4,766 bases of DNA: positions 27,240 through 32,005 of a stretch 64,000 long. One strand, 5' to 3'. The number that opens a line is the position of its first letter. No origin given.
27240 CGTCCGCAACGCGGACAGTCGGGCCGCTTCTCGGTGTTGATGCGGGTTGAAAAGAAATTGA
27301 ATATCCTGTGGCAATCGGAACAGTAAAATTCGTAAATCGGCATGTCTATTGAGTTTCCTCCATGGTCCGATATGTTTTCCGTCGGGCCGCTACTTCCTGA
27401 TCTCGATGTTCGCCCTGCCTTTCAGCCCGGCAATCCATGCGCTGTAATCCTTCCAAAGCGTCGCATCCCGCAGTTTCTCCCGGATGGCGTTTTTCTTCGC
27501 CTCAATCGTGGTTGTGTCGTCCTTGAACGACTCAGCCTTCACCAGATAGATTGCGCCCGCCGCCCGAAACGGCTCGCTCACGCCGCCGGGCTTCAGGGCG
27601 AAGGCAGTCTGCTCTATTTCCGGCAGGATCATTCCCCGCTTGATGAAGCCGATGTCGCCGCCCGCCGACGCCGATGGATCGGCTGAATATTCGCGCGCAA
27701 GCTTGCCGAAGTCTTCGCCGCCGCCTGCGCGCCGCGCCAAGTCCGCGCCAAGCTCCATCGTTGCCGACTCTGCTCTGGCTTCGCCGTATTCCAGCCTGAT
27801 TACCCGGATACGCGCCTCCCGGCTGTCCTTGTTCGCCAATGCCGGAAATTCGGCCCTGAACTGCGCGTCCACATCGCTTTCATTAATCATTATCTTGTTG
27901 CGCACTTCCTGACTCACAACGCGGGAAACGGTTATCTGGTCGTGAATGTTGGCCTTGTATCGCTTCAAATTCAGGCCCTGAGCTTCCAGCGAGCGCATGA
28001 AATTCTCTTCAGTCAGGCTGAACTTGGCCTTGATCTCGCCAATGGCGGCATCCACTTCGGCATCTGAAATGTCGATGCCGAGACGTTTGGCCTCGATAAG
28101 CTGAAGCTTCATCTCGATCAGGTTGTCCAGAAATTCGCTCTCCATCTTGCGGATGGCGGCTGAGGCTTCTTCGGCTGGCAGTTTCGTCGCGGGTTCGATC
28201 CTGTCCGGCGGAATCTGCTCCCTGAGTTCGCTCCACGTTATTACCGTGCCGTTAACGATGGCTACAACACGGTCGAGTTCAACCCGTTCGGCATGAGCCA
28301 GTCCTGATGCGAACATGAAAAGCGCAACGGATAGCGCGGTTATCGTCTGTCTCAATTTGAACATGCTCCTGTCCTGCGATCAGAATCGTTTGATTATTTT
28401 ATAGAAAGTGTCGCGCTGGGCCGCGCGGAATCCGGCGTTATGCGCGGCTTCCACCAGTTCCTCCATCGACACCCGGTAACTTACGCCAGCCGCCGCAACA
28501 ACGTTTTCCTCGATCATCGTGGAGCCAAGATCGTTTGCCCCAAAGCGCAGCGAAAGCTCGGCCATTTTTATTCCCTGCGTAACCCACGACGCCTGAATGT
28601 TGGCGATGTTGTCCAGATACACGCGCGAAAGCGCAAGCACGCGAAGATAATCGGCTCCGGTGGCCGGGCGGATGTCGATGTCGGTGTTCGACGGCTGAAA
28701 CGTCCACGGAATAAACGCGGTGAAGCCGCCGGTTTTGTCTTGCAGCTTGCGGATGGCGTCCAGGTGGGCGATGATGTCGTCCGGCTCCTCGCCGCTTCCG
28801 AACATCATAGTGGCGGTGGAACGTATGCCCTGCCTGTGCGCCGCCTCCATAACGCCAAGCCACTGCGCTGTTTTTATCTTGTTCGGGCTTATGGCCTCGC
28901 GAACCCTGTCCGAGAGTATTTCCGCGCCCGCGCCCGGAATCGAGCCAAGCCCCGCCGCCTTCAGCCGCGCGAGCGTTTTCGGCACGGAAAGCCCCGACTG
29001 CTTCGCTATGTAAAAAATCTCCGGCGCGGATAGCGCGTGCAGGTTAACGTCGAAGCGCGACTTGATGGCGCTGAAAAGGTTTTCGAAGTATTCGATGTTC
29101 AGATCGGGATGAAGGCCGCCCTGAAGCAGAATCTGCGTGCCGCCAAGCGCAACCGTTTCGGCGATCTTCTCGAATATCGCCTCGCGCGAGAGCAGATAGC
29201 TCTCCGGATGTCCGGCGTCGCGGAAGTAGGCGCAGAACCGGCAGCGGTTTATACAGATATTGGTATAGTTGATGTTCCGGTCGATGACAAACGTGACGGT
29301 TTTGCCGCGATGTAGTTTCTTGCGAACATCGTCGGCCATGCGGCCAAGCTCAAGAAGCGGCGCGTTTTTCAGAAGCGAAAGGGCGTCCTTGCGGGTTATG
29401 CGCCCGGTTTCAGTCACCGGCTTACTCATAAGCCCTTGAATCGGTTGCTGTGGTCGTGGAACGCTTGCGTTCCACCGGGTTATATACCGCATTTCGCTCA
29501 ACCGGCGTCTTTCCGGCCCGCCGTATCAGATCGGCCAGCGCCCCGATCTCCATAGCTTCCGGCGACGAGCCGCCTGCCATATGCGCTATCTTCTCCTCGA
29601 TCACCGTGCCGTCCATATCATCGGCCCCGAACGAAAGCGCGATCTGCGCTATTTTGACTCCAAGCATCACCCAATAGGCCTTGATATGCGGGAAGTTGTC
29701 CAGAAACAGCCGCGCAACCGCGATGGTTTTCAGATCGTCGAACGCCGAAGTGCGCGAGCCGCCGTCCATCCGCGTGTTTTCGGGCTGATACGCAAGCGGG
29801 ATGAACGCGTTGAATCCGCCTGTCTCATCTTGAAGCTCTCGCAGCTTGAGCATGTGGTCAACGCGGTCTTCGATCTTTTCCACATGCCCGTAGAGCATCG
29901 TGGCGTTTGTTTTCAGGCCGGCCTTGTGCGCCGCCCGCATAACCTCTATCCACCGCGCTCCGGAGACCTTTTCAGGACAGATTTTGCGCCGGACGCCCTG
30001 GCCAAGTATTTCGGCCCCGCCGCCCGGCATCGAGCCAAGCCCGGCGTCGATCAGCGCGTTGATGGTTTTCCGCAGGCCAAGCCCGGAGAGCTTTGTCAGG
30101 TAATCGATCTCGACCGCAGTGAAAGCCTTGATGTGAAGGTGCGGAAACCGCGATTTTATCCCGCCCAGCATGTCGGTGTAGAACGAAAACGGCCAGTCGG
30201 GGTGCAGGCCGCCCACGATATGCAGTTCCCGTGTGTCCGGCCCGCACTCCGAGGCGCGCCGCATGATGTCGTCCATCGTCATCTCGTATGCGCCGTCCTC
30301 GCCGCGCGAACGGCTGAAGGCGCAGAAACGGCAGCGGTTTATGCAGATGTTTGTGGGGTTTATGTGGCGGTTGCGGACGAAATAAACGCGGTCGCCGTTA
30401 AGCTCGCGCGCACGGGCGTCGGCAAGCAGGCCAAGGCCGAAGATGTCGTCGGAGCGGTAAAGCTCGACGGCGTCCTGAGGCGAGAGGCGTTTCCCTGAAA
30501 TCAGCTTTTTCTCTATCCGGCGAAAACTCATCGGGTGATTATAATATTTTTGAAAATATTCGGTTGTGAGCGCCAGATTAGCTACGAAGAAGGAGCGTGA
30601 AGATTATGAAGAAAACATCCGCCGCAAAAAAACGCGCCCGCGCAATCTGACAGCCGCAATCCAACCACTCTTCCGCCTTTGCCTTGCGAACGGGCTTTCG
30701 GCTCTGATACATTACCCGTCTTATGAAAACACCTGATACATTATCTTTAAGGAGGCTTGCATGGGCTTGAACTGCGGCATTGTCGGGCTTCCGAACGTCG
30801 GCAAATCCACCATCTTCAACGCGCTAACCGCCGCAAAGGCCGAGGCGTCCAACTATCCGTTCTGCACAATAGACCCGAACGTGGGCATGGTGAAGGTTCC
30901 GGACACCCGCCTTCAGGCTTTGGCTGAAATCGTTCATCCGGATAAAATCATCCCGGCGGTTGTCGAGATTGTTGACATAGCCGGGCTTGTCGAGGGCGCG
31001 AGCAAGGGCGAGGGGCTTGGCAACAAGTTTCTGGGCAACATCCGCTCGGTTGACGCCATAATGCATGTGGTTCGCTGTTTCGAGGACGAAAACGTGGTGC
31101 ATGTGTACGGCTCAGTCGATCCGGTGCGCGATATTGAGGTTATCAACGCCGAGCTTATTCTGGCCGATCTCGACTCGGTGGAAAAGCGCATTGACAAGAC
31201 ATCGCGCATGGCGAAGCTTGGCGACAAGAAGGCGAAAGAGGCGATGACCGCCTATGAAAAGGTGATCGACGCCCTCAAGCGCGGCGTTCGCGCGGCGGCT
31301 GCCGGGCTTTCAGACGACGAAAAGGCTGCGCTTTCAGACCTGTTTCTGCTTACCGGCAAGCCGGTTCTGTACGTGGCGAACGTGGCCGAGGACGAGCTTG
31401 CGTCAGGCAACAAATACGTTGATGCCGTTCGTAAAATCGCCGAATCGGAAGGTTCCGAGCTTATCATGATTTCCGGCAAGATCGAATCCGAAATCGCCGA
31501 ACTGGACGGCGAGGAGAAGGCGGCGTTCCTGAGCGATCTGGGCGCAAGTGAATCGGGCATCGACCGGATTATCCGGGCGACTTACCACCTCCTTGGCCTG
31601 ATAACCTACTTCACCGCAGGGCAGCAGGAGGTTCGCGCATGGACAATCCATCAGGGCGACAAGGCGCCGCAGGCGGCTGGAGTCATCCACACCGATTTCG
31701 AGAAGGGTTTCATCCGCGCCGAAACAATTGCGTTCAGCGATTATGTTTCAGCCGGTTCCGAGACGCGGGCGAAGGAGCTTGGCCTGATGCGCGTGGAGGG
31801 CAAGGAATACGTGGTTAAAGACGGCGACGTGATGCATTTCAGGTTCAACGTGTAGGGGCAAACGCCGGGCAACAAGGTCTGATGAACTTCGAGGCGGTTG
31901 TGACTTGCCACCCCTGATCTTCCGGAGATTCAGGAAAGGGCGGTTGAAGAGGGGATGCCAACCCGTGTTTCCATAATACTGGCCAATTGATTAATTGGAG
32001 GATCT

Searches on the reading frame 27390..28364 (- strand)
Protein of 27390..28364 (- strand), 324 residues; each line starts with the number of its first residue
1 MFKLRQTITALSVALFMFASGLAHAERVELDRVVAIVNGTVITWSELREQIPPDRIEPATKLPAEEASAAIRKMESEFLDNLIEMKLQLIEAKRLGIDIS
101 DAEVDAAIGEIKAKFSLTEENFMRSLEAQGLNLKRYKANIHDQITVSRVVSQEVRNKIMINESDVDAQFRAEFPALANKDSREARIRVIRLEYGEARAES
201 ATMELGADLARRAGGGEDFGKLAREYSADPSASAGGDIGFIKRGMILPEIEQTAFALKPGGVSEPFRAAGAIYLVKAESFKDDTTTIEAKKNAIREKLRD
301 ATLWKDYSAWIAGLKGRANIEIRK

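Call 60: search_protein_families(library=pfam, proteins=[window:27390-28364:-], max_evalue=0.00001)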
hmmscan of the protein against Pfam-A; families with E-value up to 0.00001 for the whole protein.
window:27390-28364:- (324 aa): 6 families
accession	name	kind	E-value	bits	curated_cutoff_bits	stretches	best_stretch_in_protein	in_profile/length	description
PF09312.16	SurA_N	-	1.7e-16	60.9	30.8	1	30-149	1-117/118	SurA N-terminal domain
PF13624.11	SurA_N_3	-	1.3e-15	58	27.2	1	8-149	17-161/162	SurA-like N-terminal domain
PF00639.27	Rotamase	-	2.8e-15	57.5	21.7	1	196-278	12-96/97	PPIC-type PPIASE domain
PF13616.12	Rotamase_3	-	7.1e-15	56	22.5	1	179-277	11-112/116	PPIC-type PPIASE domain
PF13623.11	SurA_N_2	-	2.1e-08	34.6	28.5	1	9-113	14-124/145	SurA-like N-terminal domain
PF13145.12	Rotamase_2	-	1.9e-06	29.1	27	0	207-286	36-115/121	PPIC-type PPIASE domain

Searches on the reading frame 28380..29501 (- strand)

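Call 60: search_protein_families(library=pfam, proteins=[window:28380-29501:-], max_evalue=0.00001)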
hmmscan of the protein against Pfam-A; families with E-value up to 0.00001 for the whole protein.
window:28380-29501:- (373 aa): 2 families
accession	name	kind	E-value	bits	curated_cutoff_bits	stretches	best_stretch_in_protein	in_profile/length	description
PF19288.4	CofH_C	-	4.4e-34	117.5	27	1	259-369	3-118/125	CofH/MqnC C-terminal region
PF04055.27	Radical_SAM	-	4e-21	76.3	29.5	1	77-249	1-165/166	Radical SAM superfamily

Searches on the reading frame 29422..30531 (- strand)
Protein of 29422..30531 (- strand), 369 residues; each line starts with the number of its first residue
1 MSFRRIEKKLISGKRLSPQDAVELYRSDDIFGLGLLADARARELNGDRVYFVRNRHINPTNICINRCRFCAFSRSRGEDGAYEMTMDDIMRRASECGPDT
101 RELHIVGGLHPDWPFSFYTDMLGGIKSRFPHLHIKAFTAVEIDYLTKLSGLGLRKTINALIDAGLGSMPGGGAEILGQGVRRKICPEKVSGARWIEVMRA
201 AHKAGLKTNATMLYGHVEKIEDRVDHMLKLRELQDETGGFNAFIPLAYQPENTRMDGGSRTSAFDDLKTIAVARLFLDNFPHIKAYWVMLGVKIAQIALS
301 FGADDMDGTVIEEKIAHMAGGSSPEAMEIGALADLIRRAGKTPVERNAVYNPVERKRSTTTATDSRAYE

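Call 60: search_protein_families(library=pfam, proteins=[window:29422-30531:-], max_evalue=0.00001)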
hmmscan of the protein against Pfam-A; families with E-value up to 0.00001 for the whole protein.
window:29422-30531:- (369 aa): 2 families
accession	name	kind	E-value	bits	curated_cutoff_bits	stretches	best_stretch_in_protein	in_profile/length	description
PF19288.4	CofH_C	-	2.2e-17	63.5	27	1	239-354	3-120/125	CofH/MqnC C-terminal region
PF04055.27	Radical_SAM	-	2.7e-17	63.9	29.5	1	57-228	1-164/166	Radical SAM superfamily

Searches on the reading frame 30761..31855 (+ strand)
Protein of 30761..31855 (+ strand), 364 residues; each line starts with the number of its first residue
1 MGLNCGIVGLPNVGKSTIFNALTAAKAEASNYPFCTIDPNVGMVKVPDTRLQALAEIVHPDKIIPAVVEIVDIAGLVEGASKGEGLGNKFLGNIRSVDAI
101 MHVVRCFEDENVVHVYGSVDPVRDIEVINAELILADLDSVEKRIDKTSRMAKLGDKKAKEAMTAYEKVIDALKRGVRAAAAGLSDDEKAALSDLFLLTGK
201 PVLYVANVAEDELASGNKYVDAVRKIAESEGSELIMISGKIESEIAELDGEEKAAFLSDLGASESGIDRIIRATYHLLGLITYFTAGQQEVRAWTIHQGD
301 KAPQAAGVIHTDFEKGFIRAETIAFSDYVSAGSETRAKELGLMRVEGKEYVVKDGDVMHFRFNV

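Call 60: search_protein_families(library=pfam, proteins=[window:30761-31855:+], max_evalue=0.00001)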
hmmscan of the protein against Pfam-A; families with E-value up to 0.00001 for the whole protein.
window:30761-31855:+ (364 aa): 3 families
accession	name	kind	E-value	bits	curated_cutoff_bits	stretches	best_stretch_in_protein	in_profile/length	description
PF06071.19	YchF-GTPase_C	-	5.2e-40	135.9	27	1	280-363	1-84/84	Protein of unknown function (DUF933)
PF01926.29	MMR_HSR1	-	2.3e-23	82.9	21.9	1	5-108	2-86/113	50S ribosome-binding GTPase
PF02421.24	FeoB_N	-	2.4e-09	37.3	27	1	5-50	3-48/156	Ferrous iron transport protein B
